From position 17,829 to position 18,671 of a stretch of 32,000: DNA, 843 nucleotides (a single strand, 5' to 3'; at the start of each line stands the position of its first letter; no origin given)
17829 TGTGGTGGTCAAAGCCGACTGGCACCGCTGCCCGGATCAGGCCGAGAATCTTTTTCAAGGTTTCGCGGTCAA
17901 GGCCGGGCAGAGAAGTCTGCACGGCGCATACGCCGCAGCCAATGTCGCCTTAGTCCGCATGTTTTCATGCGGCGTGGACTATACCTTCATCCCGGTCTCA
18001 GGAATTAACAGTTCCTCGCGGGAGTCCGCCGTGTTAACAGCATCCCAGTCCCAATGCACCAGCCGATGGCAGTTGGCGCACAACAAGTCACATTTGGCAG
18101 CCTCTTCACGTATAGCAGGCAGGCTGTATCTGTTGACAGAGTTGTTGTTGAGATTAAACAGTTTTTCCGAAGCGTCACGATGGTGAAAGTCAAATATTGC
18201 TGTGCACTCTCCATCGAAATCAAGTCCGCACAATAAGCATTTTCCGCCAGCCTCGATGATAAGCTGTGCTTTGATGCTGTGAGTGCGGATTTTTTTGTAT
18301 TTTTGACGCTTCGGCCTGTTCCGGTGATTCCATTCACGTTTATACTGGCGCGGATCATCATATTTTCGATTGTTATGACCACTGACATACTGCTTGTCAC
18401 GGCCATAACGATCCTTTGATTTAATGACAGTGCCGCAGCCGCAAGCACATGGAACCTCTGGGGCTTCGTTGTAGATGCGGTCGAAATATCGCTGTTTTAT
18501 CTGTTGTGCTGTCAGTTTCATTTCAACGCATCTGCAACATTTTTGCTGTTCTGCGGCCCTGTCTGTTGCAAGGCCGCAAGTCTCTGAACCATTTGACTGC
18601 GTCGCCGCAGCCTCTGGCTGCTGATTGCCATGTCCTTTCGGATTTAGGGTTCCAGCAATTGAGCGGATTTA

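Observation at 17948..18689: rtcB (RNA ligase) is split at its active-site motif by a group I intron carrying an HNH homing endonuclease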

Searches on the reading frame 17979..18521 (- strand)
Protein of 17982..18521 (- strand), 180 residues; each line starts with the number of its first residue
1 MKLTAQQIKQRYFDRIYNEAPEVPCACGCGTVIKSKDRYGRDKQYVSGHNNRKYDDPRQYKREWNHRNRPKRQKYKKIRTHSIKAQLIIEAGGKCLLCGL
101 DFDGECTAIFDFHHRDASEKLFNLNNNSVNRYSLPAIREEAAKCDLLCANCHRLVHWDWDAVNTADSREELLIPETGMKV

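Call 9: search_protein_families(library=pfam, proteins=[window:17982-18521:-], max_evalue=0.1)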
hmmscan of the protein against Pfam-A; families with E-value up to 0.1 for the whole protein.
seq(180 aa): 1 family
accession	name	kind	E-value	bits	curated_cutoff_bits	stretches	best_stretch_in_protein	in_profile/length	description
PF15828.10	RDD1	-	0.066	13.9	27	0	61-100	26-62/77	Required for drug-induced death protein 1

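Call 10: search_protein_families(library=phrogs, proteins=[window:17982-18521:-], max_evalue=0.1)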
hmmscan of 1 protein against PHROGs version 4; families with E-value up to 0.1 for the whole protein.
seq(180 aa): 10 families
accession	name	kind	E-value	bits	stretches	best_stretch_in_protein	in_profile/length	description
phrog_2255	-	DNA, RNA and nucleotide metabolism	2e-21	77.5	1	39-158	69-171/211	HNH endonuclease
phrog_3106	-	DNA, RNA and nucleotide metabolism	1.7e-18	68.3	1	50-160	111-225/252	HNH endonuclease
phrog_35854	-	DNA, RNA and nucleotide metabolism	4e-10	41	1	91-158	5-69/145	HNH endonuclease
phrog_30726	-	unknown function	1.9e-08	35.3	1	57-159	21-114/159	-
phrog_4234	-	DNA, RNA and nucleotide metabolism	7.8e-07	29.9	1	71-153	8-80/130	HNH endonuclease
phrog_8048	-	DNA, RNA and nucleotide metabolism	0.00013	22.2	1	49-166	140-236/273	HNH endonuclease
phrog_1035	-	DNA, RNA and nucleotide metabolism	0.00061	20.7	1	26-105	65-172/271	endonuclease VII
phrog_1271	-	DNA, RNA and nucleotide metabolism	0.0011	19.4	1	28-169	217-327/361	HNH endonuclease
phrog_740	-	DNA, RNA and nucleotide metabolism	0.013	15.5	1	70-156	16-85/332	HNH endonuclease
phrog_7370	-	DNA, RNA and nucleotide metabolism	0.029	15.5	0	64-99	14-48/115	HNH endonuclease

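Call 12: find_homologous_proteins(query=window:17982-18521:-)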
Query seq(180 aa) (180 aa): 273 proteins with E <= 0.001 among 289 candidates; the best 120 are listed.
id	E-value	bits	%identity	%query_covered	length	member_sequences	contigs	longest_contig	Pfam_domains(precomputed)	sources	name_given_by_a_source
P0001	7.9e-117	406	95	100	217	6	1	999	-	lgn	-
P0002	8.6e-100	350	79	100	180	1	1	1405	-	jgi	jgi:hypothetical protein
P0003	1.5e-81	291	65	99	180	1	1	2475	-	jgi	jgi:hypothetical protein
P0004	2.6e-80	287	66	100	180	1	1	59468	-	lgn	-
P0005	2.2e-79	284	67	90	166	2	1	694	-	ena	-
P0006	5.3e-79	282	69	92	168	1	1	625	-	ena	-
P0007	3.4e-78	280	65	99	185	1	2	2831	-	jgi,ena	-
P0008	1.2e-77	278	70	93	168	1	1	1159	-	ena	-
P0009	3.3e-77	277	65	93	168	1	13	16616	-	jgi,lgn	-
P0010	4.9e-77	276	65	96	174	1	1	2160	-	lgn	-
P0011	7.8e-77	275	68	92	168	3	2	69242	-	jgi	jgi:hypothetical protein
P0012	1.3e-76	275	69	92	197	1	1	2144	PF01139.23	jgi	jgi:hypothetical protein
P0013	5.5e-76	273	65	93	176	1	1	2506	-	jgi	jgi:hypothetical protein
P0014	8.2e-76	272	67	92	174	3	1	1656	-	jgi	-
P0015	2.1e-75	271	67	93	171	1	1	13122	-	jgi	jgi:hypothetical protein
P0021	9.0e-73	262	67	92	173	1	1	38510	-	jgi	jgi:hypothetical protein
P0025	7.0e-70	253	66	88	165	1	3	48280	-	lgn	-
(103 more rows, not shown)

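Call 13: find_encoding_contigs(protein=window:17982-18521:-, flank=3000, max_places=6)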
Protein seq(180 aa) (180 aa): 9 contigs read that carry it; 6 places shown.
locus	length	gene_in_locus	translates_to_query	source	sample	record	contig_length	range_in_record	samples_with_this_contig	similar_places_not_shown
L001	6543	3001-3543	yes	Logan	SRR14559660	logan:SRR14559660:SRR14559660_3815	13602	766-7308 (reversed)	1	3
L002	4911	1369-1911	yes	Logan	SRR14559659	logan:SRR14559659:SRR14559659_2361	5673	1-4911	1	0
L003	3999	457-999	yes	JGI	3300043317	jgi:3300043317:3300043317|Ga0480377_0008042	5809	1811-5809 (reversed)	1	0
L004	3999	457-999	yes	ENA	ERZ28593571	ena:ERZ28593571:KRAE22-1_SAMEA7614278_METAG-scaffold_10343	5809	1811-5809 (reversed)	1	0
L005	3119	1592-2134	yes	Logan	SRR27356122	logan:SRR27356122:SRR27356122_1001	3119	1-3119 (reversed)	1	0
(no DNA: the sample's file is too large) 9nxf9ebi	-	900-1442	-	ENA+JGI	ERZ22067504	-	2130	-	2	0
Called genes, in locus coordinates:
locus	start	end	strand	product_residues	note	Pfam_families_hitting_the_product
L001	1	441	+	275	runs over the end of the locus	-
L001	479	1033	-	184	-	PF05951:Peptidase_M15_2, PF08291:Peptidase_M15_3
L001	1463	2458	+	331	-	PF00034:Cytochrom_C (faint), PF03150:CCP_MauG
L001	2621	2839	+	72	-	PF01139:RtcB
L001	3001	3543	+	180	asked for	-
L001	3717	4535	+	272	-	PF01139:RtcB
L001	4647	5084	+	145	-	-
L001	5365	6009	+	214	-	-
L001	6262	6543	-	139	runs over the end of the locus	PF02823:ATP-synt_DE_N, PF00401:ATP-synt_DE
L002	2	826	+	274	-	?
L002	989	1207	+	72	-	PF01139:RtcB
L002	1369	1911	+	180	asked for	-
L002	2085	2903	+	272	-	PF01139:RtcB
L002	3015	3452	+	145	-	-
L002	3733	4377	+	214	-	-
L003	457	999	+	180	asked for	-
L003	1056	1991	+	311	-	PF01139:RtcB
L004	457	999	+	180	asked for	-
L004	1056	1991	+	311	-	PF01139:RtcB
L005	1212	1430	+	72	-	PF01139:RtcB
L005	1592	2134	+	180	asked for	-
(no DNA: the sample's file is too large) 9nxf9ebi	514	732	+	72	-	PF01139:RtcB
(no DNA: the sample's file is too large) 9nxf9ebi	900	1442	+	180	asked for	-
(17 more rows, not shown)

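Call 15: find_related_loci(query=A1, collection=genome_contigs, flank=3000)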
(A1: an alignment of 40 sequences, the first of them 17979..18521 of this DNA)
Query A1 (180 aa) in genome_contigs; peptide patterns used: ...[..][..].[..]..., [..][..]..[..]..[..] (x = any residue, [..] = any of these).
600 stretches matched a pattern (row limit reached: there are more); 536 encode a relative of the query (tblastn E <= 1e-3); the best 80 are kept; 80 distinct loci.
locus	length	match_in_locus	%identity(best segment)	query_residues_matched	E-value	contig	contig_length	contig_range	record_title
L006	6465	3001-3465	54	1-156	2e-55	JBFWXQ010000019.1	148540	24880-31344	MAG: Blastocatellales bacterium isolate CA_2019_TPBS_144 NODE_981_length_148540_cov_21.616381_TPBS, whole genome shotgun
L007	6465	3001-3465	50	1-156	9e-50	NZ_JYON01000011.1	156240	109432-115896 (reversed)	Aliterella atlantica CENA595 contig_63, whole genome shotgun sequence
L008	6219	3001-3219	56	79-155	5e-19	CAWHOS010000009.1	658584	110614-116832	MAG: uncultured Solirubrobacteraceae bacterium isolate MFD09212.bin.2.103 genome assembly, contig: contig_3723, whole ge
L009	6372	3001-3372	37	26-167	3e-18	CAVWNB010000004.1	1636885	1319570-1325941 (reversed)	MAG: uncultured Solirubrobacteraceae bacterium isolate MFD00991.bin.2.103 genome assembly, contig: contig_6860, whole ge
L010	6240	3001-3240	49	79-162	6e-18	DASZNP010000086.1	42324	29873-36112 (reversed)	MAG TPA_asm: Solirubrobacterales bacterium isolate SMAG_U5921 k141_401240, whole genome shotgun sequence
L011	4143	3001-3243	47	84-168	1e-17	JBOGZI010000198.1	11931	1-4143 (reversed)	MAG: Solirubrobacterales bacterium isolate M3-S_metawrap_bin.254 k127_1758875, whole genome shotgun sequence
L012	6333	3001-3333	38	35-153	1e-17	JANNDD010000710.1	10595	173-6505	MAG: Armatimonas sp. isolate OTE_78_concoct_371 OTE_78_k141_427105, whole genome shotgun sequence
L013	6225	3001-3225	53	79-157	2e-17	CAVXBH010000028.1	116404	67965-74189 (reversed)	MAG: uncultured Solirubrobacteraceae bacterium isolate MFD02581.bin.2.149 genome assembly, contig: contig_48556, whole g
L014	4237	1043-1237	52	84-152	4e-17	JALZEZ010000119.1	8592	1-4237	MAG: Actinomycetota bacterium isolate NEG bin26 SC8816_NODE_180_length_8592_cov_2.430478, whole genome shotgun sequence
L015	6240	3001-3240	46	84-172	5e-17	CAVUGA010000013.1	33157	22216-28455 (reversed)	MAG: uncultured Solirubrobacterales bacterium isolate MFD04944.bin.3.336 genome assembly, contig: contig_39717, whole ge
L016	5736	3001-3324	40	53-162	5e-17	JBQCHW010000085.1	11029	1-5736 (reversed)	MAG: Solirubrobacterales bacterium isolate bin742 k141_822753, whole genome shotgun sequence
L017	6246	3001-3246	45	69-152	6e-17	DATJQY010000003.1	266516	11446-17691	MAG TPA_asm: Solirubrobacteraceae bacterium isolate SMAG_U14953 k141_1135880, whole genome shotgun sequence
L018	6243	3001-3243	47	79-163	1e-16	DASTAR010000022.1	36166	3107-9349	MAG TPA_asm: Solirubrobacterales bacterium isolate SMAG_U742 k141_1510344, whole genome shotgun sequence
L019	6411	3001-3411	33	9-166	9e-17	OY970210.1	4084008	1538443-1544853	MAG: uncultured Solirubrobacterales bacterium isolate MFD09286.bin.c.2 genome assembly, chromosome: 1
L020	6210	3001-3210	50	79-152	1e-16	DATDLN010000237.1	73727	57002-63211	MAG TPA_asm: Thermoleophilaceae bacterium isolate SMAG_U385 k141_618692, whole genome shotgun sequence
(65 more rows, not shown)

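Call 19: find_related_loci(query=A1, collection=metagenome_contigs, flank=2500)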
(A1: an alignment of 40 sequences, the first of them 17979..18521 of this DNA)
Query A1 (180 aa) in metagenome_contigs; peptide patterns used: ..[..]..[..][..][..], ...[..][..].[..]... (x = any residue, [..] = any of these).
600 stretches matched a pattern (row limit reached: there are more); 507 encode a relative of the query (tblastn E <= 1e-3); the best 80 are kept; 80 distinct loci.
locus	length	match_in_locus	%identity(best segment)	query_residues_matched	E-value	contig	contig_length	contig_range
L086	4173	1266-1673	57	23-158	4e-49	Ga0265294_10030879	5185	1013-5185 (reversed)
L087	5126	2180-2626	51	8-156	2e-48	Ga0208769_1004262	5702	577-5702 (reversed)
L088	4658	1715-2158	50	18-162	2e-47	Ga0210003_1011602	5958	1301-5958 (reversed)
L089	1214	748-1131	52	25-152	1e-43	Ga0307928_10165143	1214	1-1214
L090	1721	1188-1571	52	28-156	3e-40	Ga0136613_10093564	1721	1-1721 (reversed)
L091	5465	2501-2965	44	1-156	2e-38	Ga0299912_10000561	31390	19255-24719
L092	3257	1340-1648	41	58-156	1e-18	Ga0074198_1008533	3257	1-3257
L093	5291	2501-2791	42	67-157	2e-18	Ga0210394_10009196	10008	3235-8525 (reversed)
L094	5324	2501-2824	39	58-156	5e-18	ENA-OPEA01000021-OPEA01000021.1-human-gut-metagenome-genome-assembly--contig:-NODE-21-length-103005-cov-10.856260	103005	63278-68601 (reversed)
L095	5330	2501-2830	37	52-158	5e-18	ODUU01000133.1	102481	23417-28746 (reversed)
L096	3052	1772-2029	46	77-160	1e-17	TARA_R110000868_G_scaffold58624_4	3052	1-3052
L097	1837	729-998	46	83-176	5e-17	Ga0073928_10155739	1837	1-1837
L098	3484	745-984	49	79-162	5e-17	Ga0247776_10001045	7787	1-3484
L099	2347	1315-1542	46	83-162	1e-16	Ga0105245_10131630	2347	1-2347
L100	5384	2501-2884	34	26-152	2e-16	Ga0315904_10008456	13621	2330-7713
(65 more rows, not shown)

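Call 20: find_related_loci(query=A1, collection=viral_contigs, flank=2500)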
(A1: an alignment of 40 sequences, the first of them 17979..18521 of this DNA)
Query A1 (180 aa) in viral_contigs; peptide patterns used: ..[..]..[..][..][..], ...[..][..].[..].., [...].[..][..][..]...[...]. (x = any residue, [..] = any of these).
600 stretches matched a pattern (row limit reached: there are more); 473 encode a relative of the query (tblastn E <= 1e-3); the best 80 are kept; 80 distinct loci.
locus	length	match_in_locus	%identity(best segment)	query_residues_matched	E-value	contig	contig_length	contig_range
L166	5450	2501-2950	51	3-154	5e-48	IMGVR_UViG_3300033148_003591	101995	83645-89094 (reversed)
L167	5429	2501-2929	40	15-158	4e-32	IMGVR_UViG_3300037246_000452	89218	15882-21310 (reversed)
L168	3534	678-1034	38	41-156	1e-18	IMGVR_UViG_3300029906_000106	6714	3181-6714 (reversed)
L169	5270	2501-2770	43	60-156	3e-18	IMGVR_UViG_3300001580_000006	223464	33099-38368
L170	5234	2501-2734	47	76-156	1e-16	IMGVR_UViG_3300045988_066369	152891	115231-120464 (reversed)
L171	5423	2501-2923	33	30-170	2e-16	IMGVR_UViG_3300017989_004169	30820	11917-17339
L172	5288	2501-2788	44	70-161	2e-16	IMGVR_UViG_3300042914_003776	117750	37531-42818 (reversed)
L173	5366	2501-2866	34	43-156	4e-16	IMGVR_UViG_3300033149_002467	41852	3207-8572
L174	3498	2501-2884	33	31-167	8e-16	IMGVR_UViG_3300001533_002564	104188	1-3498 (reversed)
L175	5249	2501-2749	40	87-170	1e-15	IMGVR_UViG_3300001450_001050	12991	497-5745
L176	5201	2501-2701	52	88-156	1e-15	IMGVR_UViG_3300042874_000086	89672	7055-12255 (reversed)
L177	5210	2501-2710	45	84-156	1e-15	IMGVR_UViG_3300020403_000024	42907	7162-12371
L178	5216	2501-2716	49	87-159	2e-15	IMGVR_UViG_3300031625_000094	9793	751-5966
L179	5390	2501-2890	37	33-156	2e-15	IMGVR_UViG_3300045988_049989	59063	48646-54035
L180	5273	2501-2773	44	67-156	3e-15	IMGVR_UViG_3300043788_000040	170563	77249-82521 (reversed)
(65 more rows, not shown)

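Call 23: find_encoding_contigs(protein=P0002, flank=2000, max_places=2)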
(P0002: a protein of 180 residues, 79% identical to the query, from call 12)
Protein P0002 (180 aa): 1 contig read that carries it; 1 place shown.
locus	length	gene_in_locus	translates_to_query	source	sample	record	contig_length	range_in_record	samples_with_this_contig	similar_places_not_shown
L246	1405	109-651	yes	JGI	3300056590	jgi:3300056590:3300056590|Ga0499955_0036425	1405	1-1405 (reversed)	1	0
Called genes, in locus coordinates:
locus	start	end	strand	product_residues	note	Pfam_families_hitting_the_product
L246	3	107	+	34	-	?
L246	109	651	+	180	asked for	-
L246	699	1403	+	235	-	?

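Call 24: find_encoding_contigs(protein=P0003, flank=2000, max_places=2)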
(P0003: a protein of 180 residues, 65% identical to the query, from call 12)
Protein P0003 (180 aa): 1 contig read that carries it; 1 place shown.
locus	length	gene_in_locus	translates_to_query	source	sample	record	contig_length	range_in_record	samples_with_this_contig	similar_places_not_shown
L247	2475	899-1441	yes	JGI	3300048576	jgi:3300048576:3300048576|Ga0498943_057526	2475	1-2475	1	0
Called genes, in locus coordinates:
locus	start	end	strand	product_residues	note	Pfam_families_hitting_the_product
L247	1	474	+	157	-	?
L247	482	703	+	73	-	PF01139:RtcB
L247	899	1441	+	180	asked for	-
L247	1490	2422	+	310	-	PF01139:RtcB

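Call 25: find_encoding_contigs(protein=P0004, flank=2000, max_places=2)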
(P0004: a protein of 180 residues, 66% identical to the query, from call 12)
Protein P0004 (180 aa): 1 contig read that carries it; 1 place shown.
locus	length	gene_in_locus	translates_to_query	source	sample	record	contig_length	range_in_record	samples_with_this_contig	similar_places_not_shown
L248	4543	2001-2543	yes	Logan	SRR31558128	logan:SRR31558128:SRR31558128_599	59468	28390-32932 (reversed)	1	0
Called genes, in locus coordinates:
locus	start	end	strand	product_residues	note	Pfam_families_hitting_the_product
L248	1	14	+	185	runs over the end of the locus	-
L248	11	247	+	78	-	-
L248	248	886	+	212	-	PF09414:RNA_ligase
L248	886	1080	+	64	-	-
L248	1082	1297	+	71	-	-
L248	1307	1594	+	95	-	-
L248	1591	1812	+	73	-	PF01139:RtcB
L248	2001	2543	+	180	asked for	-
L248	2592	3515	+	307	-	PF01139:RtcB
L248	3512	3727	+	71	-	-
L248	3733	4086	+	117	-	-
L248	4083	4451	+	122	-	-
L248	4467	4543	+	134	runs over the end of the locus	-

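Call 26: find_encoding_contigs(protein=P0011, flank=2000, max_places=2)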
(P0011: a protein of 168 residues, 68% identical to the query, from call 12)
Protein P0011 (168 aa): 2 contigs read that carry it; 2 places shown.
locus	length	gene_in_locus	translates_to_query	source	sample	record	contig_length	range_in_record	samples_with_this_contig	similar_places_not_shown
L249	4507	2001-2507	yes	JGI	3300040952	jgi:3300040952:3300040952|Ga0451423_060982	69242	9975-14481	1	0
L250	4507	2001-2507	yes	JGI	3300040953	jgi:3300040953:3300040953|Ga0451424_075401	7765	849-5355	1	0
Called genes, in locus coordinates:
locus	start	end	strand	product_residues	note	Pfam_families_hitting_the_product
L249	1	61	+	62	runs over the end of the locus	-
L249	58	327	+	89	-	-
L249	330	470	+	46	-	-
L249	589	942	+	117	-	-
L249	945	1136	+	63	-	-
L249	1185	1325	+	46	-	-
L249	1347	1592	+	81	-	-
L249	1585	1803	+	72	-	PF01139:RtcB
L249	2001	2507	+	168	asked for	-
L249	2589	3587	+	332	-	PF01139:RtcB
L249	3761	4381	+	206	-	-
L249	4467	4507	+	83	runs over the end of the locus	-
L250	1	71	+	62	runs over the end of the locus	-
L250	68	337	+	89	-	-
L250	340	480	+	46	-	-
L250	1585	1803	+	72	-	PF01139:RtcB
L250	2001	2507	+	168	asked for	-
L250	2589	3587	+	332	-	PF01139:RtcB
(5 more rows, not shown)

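Call 27: find_encoding_contigs(protein=P0009, flank=2000, max_places=2)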
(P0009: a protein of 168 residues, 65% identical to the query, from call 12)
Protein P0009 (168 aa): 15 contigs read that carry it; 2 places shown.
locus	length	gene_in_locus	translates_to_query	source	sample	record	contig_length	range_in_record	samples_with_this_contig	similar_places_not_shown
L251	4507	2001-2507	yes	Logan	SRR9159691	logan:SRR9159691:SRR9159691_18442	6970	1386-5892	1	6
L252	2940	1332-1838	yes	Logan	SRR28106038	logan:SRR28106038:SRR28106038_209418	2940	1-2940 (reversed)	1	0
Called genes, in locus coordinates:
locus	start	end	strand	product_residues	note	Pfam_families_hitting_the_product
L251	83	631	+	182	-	PF00857:Isochorismatase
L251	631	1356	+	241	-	-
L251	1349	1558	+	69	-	-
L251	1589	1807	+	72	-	PF01139:RtcB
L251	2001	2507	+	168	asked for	-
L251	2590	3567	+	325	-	PF01139:RtcB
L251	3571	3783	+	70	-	-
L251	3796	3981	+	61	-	-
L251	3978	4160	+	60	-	-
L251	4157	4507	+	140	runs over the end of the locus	-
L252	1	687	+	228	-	?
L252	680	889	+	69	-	-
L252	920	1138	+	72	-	PF01139:RtcB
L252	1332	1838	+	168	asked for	-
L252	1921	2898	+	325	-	PF01139:RtcB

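Call 28: find_encoding_contigs(protein=P0021, flank=2000, max_places=1)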
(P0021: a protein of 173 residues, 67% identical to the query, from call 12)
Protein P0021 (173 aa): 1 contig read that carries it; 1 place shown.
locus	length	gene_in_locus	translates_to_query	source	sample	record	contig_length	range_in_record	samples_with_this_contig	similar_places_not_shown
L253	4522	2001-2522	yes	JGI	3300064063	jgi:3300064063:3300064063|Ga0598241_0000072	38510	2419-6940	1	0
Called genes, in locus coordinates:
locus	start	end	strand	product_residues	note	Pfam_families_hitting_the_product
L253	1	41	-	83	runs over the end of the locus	-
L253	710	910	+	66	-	-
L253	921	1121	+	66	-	-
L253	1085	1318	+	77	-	-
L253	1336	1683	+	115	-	-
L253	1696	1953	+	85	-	-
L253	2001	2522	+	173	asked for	-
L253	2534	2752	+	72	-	-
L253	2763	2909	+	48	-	-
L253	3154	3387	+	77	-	-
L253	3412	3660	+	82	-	-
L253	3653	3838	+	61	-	-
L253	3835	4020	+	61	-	-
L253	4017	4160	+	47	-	-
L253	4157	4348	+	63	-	-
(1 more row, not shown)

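Call 29: find_encoding_contigs(protein=P0025, flank=2000, max_places=1)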
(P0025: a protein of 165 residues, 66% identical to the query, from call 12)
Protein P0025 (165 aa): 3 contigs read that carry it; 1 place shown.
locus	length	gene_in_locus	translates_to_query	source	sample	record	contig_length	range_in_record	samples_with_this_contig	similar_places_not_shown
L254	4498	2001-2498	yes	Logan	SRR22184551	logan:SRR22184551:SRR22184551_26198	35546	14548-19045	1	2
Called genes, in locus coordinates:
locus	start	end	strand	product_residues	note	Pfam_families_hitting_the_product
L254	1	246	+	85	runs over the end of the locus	-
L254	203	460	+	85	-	-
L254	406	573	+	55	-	-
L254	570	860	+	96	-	-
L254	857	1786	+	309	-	PF00149:Metallophos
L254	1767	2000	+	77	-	-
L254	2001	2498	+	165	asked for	-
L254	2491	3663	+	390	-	PF01139:RtcB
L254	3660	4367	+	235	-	PF02463:SMC_N (weak)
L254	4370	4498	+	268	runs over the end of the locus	PF07460:NUMOD3 (weak)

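Call 30: search_dna_similar(query=window:17982-18521:-, collection=phages, mode=protein, max_rows=25)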
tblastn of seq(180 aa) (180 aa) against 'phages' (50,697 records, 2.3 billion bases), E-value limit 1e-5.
Records with a match: 152; places in all: 158; records where one place covers at least 80% of the query: 5.
Best place of each record, by identity: 60-80% 3; <60% 149.
By first word of the organism name: Escherichia 32; Synechococcus 14; Salmonella 13; Bacillus 10; Pseudomonas 9; Bacteroides 6; Roseobacter 6; Shigella 5; Gordonia 5; Sinorhizobium 5; and 20 more.
By host as written in the record: - 19; Escherichia coli 8; Synechococcus sp. 6; Escherichia coli K-12 MG1655 6; Gordonia terrae 3612 5; Sinorhizobium meliloti 5; Synechococcus sp. MW02 4; Pseudomonas aeruginosa PAK 4; and 59 more.
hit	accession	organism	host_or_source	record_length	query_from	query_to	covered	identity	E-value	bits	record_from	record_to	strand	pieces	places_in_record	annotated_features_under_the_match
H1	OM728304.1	Bacillus phage vB_BsuM-Goe27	Bacillus subtilis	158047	3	158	87%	61.5%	1e-60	208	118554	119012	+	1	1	hypothetical protein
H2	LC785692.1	Bacillus phage CM1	Bacilus cereus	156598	3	157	86%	61.9%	1e-58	202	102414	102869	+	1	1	hypothetical protein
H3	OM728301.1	Bacillus phage vB_BsuM-Goe20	Bacillus subtilis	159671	3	158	87%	60.9%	2e-59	204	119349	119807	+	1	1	hypothetical protein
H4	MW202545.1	Caudoviricetes sp.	Manatee Spring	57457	9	156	82%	36.3%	7e-20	91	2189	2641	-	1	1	intron transferasE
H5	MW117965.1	Synechococcus phage S-H38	Synechococcus sp. MW02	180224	32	162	73%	34.1%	3e-7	55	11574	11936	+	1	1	tRNA-Asn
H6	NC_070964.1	Synechococcus phage S-H38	Synechococcus sp. MW02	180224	32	162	73%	34.1%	3e-7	55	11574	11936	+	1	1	tRNA-Asn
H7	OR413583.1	Salmonella phage SPLA5a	Salmonella enterica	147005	11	156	81%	28.1%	6e-6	51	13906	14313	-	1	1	tRNA-Tyr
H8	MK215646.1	Bacillus phage vB_BthM-Goe5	Bacillus thuringiensis serovar kurstaki ...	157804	31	162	73%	29.7%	6e-8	57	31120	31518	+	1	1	HNH nuclease like protein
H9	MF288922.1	Bacillus phage Janet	Bacillus thuringiensis kurstaki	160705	31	162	73%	29.7%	6e-8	57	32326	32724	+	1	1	HNH endonuclease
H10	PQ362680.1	Arthrobacter phage Phrank15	Arthrobacter globiformis B-2979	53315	27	154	71%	30.0%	7e-6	51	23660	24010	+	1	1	33: HNH endonuclease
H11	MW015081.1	Synechococcus phage S-SRM01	Synechococcus sp. KCZYC6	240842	63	157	53%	40.0%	5e-11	66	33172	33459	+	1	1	hypothetical protein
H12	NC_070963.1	Synechococcus phage S-SRM01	Synechococcus sp. KCZYC6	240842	63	157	53%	40.0%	5e-11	66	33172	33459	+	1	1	HNH endonuclease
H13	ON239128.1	Salmonella phage OPT-SAL01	Salmonella enterica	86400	58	156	55%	37.4%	2e-7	56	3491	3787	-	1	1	none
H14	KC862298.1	Pseudomonas phage PAK_P2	Pseudomonas aeruginosa PAK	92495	79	156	43%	47.4%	1e-10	65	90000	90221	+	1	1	hypothetical protein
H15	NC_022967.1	Pseudomonas phage PAK_P2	Pseudomonas aeruginosa PAK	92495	79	156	43%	47.4%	1e-10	65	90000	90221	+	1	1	HNH endonuclease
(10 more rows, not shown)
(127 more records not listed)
